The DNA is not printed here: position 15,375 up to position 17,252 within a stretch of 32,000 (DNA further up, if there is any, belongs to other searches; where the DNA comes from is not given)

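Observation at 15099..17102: Four unannotated paralogous 25-29 aa peptide genes directly upstream of a B12-binding radical SAM enzyme: candidate archaeal RiPP-like system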

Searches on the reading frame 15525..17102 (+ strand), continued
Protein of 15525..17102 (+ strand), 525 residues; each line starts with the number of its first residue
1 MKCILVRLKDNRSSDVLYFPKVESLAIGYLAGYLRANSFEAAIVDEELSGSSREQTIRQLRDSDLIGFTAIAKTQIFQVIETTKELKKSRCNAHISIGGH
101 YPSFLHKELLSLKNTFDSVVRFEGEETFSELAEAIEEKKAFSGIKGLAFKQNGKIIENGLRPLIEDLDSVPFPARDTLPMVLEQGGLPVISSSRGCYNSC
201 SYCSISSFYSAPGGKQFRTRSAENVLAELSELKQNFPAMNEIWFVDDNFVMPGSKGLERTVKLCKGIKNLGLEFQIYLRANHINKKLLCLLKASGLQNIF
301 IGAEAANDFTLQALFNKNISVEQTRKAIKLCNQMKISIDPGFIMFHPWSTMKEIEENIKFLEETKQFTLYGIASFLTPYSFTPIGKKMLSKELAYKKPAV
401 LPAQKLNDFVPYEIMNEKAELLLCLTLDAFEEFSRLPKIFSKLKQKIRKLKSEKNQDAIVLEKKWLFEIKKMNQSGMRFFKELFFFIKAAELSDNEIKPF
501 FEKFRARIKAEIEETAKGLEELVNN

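Call 24: find_related_loci(query=A3, collection=genome_contigs, flank=3000)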
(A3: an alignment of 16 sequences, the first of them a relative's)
Query A3 (525 aa) in genome_contigs; peptide patterns used: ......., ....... (x = any residue, [..] = any of these).
139 stretches matched a pattern; 64 encode a relative of the query (tblastn E <= 1e-3); 64 distinct loci.
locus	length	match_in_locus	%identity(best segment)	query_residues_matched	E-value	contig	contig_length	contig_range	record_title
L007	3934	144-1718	85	1-525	0e+0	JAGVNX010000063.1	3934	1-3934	MAG: Candidatus Iainarchaeum archaeon isolate DeMMO3_25 c_000000035135, whole genome shotgun sequence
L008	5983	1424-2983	70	5-523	0e+0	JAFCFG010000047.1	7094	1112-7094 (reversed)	MAG: Candidatus Iainarchaeum archaeon isolate Meg22_1416_Bin_183 Meg22_1416_Bin_183_scaffold_26456, whole genome shotgun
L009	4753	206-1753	71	5-519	0e+0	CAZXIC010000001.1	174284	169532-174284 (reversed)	MAG TPA_asm: uncultured archaeon isolate SRP323688_co1_45 genome assembly, contig: NODE_158_length_174284_cov_7.902066,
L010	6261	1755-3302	71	5-519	0e+0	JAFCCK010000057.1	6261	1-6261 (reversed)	MAG: Candidatus Iainarchaeum archaeon isolate AB_3033_Bin_158 AB_3033_Bin_158_scaffold_23723, whole genome shotgun seque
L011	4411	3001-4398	68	1-465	0e+0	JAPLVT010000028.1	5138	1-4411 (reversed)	MAG: Candidatus Iainarchaeum archaeon isolate LacPavin_0920_SED5_MAG_51_8 LacPavin_0920_SED5_scaffold_2246038, whole gen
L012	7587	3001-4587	61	1-525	0e+0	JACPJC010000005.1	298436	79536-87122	MAG: Candidatus Iainarchaeum archaeon isolate NC_groundwater_457_Ag_B-0.1um_46_10 S34_3B_scaffold_200443, whole genome s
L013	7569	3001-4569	60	1-525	0e+0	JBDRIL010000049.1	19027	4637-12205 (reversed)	MAG: archaeon isolate MEGAHIT-group-1.583 k141_13921469, whole genome shotgun sequence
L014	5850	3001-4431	36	23-473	8e-94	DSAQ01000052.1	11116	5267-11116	MAG TPA_asm: Proteobacteria bacterium isolate SpSt-1152 Ga0129302_1003332, whole genome shotgun sequence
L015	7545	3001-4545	34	2-506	8e-90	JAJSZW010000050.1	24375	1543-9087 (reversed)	MAG: Deltaproteobacteria bacterium isolate SM7059A Ga0402080_087, whole genome shotgun sequence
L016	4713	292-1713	33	1-474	2e-69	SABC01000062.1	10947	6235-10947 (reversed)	MAG: Bacteroidia bacterium isolate INTA.CYC.071 contig-100_5284, whole genome shotgun sequence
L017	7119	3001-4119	28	18-387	5e-44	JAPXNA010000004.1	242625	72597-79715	MAG: Fermentimonas sp. isolate binned_ad_5.74 NODE_26_length_242625_cov_8.467674, whole genome shotgun sequence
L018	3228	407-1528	26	2-394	1e-27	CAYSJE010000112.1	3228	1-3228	MAG TPA_asm: uncultured Candidatus Saccharibacteria bacterium isolate binchicken_co122_203 genome assembly, contig: NODE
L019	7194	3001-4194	25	16-411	2e-27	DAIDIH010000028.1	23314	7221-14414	MAG TPA_asm: Bryobacterales bacterium isolate clean357 k141_1183718, whole genome shotgun sequence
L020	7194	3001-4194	25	16-411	4e-27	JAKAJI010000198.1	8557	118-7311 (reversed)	MAG: Acidobacteria bacterium isolate WY3.bin84 NODE_15849_length_8557_cov_2.395967, whole genome shotgun sequence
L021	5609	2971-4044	26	25-390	1e-26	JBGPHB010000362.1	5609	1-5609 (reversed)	MAG: Bryobacteraceae bacterium isolate OBJ_0618_7090110_369 k141_1788017_length_5609_cov_11.0000, whole genome shotgun s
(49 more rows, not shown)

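Call 25: find_related_loci(query=A3, collection=metagenome_contigs, flank=3000)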
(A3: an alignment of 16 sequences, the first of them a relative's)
Query A3 (525 aa) in metagenome_contigs; peptide patterns used: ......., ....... (x = any residue, [..] = any of these).
253 stretches matched a pattern; 112 encode a relative of the query (tblastn E <= 1e-3); the best 80 are kept; 80 distinct loci.
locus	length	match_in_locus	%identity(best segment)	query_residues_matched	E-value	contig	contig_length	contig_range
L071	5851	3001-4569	68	1-522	0e+0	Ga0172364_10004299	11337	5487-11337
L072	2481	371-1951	61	1-523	0e+0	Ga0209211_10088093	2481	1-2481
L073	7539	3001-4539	52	1-523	2e-176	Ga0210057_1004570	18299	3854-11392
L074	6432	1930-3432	54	1-514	1e-175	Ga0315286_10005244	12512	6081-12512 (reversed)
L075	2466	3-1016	61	190-525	3e-146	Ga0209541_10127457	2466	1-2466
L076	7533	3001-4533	45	1-508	2e-137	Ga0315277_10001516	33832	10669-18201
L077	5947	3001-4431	36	23-473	8e-94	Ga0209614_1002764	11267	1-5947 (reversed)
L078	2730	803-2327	50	1-523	8e-145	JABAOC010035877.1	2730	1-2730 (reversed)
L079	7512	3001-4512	34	1-495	2e-87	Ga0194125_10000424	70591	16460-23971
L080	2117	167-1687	33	1-496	5e-88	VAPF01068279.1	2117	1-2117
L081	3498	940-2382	33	21-504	7e-77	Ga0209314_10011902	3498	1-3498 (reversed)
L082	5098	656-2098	33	21-504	2e-76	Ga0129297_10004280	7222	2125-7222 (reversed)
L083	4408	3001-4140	35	21-397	6e-69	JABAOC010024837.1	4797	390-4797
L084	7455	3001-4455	35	13-488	2e-88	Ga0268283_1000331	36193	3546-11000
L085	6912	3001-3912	34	78-369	2e-52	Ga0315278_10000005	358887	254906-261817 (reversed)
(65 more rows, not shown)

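Call 31: find_encoding_contigs(protein=P0003, flank=3000, max_places=1)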
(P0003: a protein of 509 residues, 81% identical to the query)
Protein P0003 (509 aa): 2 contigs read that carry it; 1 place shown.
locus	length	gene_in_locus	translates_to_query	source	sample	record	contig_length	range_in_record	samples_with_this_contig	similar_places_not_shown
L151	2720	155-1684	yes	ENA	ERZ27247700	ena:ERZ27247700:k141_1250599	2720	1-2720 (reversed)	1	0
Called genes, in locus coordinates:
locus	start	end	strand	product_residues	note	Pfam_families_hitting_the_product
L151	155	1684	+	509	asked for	PF02310:B12-binding, PF04055:Radical_SAM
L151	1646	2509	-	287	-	PF00793:DAHP_synth_1, PF03102:NeuB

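Call 32: find_encoding_contigs(protein=P0007, flank=3000, max_places=1)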
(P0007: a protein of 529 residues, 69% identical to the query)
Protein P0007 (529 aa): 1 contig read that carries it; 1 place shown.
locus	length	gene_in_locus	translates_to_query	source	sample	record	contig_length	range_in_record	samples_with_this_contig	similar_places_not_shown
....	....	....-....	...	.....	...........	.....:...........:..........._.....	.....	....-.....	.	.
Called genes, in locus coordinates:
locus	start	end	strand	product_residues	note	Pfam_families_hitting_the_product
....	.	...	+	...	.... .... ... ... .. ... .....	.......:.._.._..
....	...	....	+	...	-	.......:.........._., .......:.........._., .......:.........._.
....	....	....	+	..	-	-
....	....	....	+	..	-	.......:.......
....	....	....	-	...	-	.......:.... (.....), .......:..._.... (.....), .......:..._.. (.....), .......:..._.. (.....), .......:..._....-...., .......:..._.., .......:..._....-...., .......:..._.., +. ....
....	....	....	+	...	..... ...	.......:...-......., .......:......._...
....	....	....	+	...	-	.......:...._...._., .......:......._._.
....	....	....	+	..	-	?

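Call 33: find_encoding_contigs(protein=P0010, flank=3000, max_places=1)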
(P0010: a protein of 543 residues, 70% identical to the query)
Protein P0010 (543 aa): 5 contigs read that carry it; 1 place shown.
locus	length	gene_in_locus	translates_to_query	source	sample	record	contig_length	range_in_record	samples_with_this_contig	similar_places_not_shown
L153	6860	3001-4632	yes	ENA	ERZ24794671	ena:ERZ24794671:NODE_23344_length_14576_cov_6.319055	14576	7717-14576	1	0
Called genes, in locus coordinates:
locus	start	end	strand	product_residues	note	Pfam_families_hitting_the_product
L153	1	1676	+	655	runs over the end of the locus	PF16177:ACAS_N, PF00501:AMP-binding, PF13193:AMP-binding_C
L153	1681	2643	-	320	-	PF01047:MarR (faint), PF08279:HTH_11 (faint), PF12802:MarR_2 (faint), PF13404:HTH_AsnC-type, PF13412:HTH_24, PF22451:NirdL-like_HTH (faint), PF13404:HTH_AsnC-type, PF13412:HTH_24, +1 more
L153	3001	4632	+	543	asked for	PF02310:B12-binding, PF04055:Radical_SAM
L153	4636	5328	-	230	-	PF24279:HVO_2525_N (weak), PF04967:HTH_10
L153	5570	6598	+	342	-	PF13353:Fer4_12 (weak), PF04055:Radical_SAM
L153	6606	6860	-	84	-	?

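Call 34: find_encoding_contigs(protein=P0018, flank=3000, max_places=1)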
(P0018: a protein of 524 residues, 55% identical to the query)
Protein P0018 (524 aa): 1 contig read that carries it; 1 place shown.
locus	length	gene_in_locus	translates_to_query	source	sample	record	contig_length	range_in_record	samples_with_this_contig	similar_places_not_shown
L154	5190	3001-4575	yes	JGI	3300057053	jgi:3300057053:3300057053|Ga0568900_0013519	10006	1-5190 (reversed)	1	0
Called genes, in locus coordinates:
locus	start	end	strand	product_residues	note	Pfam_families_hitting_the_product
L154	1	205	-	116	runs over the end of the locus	-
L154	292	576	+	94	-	PF22277:EncFtn-like (weak), PF02915:Rubrerythrin (weak)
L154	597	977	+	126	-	PF06397:Desulfoferrod_N, PF01880:Desulfoferrodox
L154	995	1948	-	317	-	PF01047:MarR (faint), PF08279:HTH_11 (faint), PF12840:HTH_20 (faint), PF13404:HTH_AsnC-type, PF13412:HTH_24, PF04967:HTH_10 (faint), PF13404:HTH_AsnC-type, PF13412:HTH_24, +1 more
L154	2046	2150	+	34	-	-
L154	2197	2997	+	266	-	PF13489:Methyltransf_23, PF13847:Methyltransf_31, PF08241:Methyltransf_11, PF13649:Methyltransf_25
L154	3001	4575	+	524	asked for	PF02310:B12-binding, PF04055:Radical_SAM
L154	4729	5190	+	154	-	?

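Call 44: search_solved_structures(query=window:15525-17102:+, max_evalue=0.001)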
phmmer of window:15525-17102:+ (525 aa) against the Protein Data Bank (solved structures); distinct sequences matched with E-value up to 0.001: 5.
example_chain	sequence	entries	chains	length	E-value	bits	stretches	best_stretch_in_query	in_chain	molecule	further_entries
5ul2_A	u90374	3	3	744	1.8e-18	70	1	24-366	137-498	OxsB protein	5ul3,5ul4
9n1b_A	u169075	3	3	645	9.3e-09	38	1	84-280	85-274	Radical SAM protein | Radical SAM enzyme CysS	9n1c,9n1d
6fd2_B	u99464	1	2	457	7.4e-07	31.7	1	161-384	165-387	Putative apramycin biosynthetic oxidoreductase 4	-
9ccb_A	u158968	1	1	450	1.5e-06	30.7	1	104-385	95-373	Radical SAM core domain-containing protein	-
4jc0_A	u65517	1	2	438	0.00022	23.6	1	131-371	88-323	Ribosomal protein S12 methylthiotransferase RimO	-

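Call 59: predict_structure(alignment_id=A3)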
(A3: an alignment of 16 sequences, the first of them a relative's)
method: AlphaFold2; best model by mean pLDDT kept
length: 525 residues; sequences in the alignment: 16
mean_pLDDT: 89.2   pTM: 0.86
mean pLDDT of the five models: 89.2, 87.4, 83.6, 82.5, 78.9
residues with pLDDT >= 90: 300; 70-90: 209; 50-70: 10; < 50: 6
segments of 3 or more residues with pLDDT < 50: 13-18
pLDDT, mean of each block of 10 residues (from residue 1): 91 47 87 96 90 93 93 83 94 94 92 94 93 96 96 94 93 93 83 83 84 89 96 91 82 87 97 89 92 91 82 88 92 85 89 94 84 86 93 90 76 94 93 84 82 85 88 92 97 95 96 91 83
secondary structure, 60 per line:
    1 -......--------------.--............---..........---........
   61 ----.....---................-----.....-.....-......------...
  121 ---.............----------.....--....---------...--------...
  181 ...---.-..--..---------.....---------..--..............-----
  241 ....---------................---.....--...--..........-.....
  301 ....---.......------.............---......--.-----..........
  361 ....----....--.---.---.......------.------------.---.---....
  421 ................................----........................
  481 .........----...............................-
elements in order: E2-7 H25-36 E40-45 H46-49 H53-60 E65-69 H73-88 E94-98 H100-104 H106-111 E118-120 H124-136 E147-151 E154-157 H178-183 H204-208 H222-235 E241-244 H254-269 E273-277 H285-294 E296-304 H308-314 H321-333 E337-342 H351-364 H369-372 H383-389 H417-452 H457-489 H494-524

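Call 63: fold_search(model_id=the predicted structure, library=pdb)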
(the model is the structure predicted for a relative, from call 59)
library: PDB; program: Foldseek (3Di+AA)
matches with E <= 10: 1435; with E <= 0.001: 40
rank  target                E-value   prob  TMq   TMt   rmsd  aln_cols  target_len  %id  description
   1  5ul4                  4.7e-26  1.00  0.72  0.54   7.1       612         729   17  Structure of Cobalamin-dependent S-adenosylmethionine radical enzyme OxsB with aqua-cobalamin and S-adenosylmethionine b (released 2017-04-19)
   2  5ul3                  1.3e-25  1.00  0.71  0.53  11.3       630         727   17  Structure of Cobalamin-dependent S-adenosylmethionine radical enzyme OxsB with aqua-cobalamin bound (released 2017-04-19)
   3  5ul2                  1.7e-24  1.00  0.72  0.53   7.1       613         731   18  Structure of Apo, SeMet-labeled Cobalamin-dependent S-adenosylmethionine radical enzyme OxsB (released 2017-04-19)
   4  6wtf_A                3.2e-18  1.00  0.57  0.55   5.4       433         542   17  Structure of radical S-adenosylmethionine methyltransferase, TsrM, from Kitasatospora setae with tryptophan substrate  (released 2020-12-23)
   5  6wte_A                4.0e-18  1.00  0.61  0.56   5.7       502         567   16  Structure of radical S-adenosylmethionine methyltransferase, TsrM, from Kitasatospora setae with cobalamin and [4Fe-4S (released 2020-12-23)
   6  6wte_B                1.0e-17  1.00  0.60  0.60   4.7       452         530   16  Structure of radical S-adenosylmethionine methyltransferase, TsrM, from Kitasatospora setae with cobalamin and [4Fe-4S (released 2020-12-23)
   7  6wtf_B                1.2e-17  1.00  0.58  0.57   5.6       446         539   16  Structure of radical S-adenosylmethionine methyltransferase, TsrM, from Kitasatospora setae with tryptophan substrate  (released 2020-12-23)
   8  9n1b                  1.6e-17  1.00  0.60  0.52  11.4       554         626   16  Crystal structure of CysS from Corallococcus sp. CA054B with 5'-deoxyadenosine, methionine, and pantetheinylated 3-metho (released 2026-01-28)
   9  7kdx_A                3.5e-17  1.00  0.59  0.48  10.8       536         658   14  Crystal structure of Streptomyces tokunonesis TokK with hydroxycobalamin, 5'-deoxyadenosine, and methionine (released 2022-01-12)
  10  9n1c                  4.3e-17  1.00  0.62  0.53  11.7       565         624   16  Crystal structure of CysS from Corallococcus sp. CA054B with 5'-deoxyadenosine, methionine, and pantetheinylated 3-ethox (released 2026-01-28)
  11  9n1d                  5.7e-17  1.00  0.60  0.51   9.5       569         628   16  Crystal structure of CysS from Corallococcus sp. CA054B with 5'-deoxyadenosine and methionine bound (released 2026-01-28)
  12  7kdy_B                6.7e-17  1.00  0.59  0.48   6.8       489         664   15  Crystal structure of Streptomyces tokunonesis TokK with hydroxycobalamin, 5'-deoxyadenosine, methionine, and (2R)-pant (released 2022-01-12)
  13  7kdx_B                9.7e-17  1.00  0.59  0.48  10.8       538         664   14  Crystal structure of Streptomyces tokunonesis TokK with hydroxycobalamin, 5'-deoxyadenosine, and methionine (released 2022-01-12)
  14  7kdy_A                1.4e-16  1.00  0.60  0.49  10.7       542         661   15  Crystal structure of Streptomyces tokunonesis TokK with hydroxycobalamin, 5'-deoxyadenosine, methionine, and (2R)-pant (released 2022-01-12)
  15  6fd2_B                1.4e-15  1.00  0.62  0.71   6.2       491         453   17  Radical SAM 1,2-diol dehydratase AprD4 in complex with its substrate paromamine (released 2018-01-17)
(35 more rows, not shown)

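Call 64: find_encoding_contigs(protein=P0033, flank=6000, max_places=2)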
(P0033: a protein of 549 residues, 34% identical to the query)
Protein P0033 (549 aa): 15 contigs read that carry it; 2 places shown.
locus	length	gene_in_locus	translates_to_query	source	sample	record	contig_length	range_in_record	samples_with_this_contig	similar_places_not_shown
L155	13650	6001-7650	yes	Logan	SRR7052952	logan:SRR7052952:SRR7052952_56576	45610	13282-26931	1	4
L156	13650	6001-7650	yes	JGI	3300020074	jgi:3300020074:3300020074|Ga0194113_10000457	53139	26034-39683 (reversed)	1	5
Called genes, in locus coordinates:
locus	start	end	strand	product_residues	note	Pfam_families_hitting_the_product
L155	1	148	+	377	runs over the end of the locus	PF13433:Peripla_BP_5, PF13458:Peripla_BP_6, PF01094:ANF_receptor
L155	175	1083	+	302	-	PF02653:BPD_transp_2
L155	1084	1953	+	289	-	PF02653:BPD_transp_2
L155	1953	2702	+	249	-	PF00005:ABC_tran, PF13304:AAA_21 (weak), PF12399:BCA_ABC_TP_C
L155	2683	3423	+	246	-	PF00005:ABC_tran, PF13304:AAA_21 (faint)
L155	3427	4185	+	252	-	PF13847:Methyltransf_31, PF08241:Methyltransf_11, PF08242:Methyltransf_12 (weak), PF13649:Methyltransf_25 (faint)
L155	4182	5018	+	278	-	PF13489:Methyltransf_23, PF01209:Ubie_methyltran (weak), PF13847:Methyltransf_31, PF08241:Methyltransf_11, PF08242:Methyltransf_12, PF13649:Methyltransf_25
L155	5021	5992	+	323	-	PF01209:Ubie_methyltran, PF02353:CMAS (weak), PF13489:Methyltransf_23, PF05175:MTS (weak), PF08241:Methyltransf_11, PF08242:Methyltransf_12, PF13649:Methyltransf_25, PF13847:Methyltransf_31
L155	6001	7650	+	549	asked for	PF02310:B12-binding, PF04055:Radical_SAM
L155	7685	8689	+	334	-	PF01321:Creatinase_N (weak), PF00557:Peptidase_M24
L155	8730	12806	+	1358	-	-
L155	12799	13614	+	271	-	-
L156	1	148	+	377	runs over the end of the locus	PF13433:Peripla_BP_5, PF13458:Peripla_BP_6, PF01094:ANF_receptor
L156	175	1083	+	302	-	PF02653:BPD_transp_2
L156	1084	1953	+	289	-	PF02653:BPD_transp_2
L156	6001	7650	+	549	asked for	PF02310:B12-binding, PF04055:Radical_SAM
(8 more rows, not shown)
